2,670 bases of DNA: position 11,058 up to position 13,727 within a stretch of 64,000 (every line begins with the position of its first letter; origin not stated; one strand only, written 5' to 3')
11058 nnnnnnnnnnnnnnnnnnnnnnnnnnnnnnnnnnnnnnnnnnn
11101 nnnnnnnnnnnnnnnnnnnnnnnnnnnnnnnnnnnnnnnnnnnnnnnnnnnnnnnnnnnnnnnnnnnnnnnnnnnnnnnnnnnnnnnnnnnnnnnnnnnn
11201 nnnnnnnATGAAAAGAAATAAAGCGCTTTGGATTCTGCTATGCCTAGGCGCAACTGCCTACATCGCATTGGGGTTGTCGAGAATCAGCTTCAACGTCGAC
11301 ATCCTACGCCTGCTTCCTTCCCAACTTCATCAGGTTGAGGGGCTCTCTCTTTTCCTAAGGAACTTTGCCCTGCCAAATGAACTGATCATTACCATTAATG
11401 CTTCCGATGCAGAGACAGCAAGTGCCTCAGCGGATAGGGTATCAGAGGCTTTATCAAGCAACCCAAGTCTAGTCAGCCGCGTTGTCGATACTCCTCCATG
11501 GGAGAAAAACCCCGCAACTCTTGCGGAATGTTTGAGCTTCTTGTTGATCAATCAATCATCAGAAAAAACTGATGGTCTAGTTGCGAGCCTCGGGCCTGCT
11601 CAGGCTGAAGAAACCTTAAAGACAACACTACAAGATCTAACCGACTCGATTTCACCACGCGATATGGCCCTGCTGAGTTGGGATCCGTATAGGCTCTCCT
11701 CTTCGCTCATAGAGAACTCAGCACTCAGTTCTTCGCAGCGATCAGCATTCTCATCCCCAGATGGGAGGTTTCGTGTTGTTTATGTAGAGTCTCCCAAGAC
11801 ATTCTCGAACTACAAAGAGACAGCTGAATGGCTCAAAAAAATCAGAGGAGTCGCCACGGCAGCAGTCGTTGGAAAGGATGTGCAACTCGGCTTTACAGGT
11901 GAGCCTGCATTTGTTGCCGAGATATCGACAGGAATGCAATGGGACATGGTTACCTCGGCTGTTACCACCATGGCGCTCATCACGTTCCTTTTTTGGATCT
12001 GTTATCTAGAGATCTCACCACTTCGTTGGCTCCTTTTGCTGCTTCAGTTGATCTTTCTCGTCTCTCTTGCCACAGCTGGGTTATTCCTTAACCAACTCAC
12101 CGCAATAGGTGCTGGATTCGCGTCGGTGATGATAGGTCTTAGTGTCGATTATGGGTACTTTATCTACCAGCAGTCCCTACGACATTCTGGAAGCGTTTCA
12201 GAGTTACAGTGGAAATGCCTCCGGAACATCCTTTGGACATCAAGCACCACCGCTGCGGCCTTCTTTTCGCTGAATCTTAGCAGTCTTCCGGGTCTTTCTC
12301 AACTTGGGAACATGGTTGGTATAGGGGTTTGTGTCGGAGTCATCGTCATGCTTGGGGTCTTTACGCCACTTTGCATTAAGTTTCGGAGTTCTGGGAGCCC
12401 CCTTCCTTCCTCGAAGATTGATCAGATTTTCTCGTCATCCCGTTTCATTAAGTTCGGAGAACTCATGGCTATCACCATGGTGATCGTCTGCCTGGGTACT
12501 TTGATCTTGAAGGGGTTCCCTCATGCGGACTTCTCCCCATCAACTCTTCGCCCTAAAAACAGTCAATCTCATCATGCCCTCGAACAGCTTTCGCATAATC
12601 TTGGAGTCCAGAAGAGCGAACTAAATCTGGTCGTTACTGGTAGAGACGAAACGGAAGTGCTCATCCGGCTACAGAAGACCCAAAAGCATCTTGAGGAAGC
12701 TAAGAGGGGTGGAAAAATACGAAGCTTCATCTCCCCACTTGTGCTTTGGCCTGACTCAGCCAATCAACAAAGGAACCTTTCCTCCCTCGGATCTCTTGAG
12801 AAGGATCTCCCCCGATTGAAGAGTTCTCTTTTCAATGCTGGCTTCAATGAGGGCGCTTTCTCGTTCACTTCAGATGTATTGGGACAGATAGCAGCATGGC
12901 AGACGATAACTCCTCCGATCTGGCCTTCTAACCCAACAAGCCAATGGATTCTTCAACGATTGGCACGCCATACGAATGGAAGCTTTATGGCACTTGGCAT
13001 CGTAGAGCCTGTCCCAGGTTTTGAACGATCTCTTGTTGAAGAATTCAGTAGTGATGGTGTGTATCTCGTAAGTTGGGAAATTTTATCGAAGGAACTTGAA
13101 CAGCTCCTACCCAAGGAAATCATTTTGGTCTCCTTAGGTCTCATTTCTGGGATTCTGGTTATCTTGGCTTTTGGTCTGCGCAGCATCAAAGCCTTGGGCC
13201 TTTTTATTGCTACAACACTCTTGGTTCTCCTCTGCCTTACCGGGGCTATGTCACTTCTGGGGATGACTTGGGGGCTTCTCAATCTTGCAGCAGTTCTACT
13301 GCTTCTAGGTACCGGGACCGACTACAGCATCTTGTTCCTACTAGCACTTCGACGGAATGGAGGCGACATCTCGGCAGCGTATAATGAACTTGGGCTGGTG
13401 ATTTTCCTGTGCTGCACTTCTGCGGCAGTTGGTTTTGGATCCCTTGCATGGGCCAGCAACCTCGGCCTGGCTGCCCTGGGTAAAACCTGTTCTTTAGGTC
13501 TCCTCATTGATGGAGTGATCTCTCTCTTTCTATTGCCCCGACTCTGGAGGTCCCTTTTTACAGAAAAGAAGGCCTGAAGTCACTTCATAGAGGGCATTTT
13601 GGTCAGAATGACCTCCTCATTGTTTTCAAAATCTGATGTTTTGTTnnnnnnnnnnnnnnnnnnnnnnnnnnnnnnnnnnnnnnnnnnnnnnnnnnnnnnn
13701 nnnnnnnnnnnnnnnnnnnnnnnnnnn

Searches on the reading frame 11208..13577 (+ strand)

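Call 40: search_protein_families(library=pfam, proteins=[window:11208-13577:+], max_evalue=0.001)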
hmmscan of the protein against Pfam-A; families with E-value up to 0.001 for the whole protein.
window:11208-13577:+ (789 aa): 1 family
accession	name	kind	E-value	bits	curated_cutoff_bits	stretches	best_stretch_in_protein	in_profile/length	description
PF03176.21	MMPL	-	9.3e-24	84.4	20.5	2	74-388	49-297/333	MMPL family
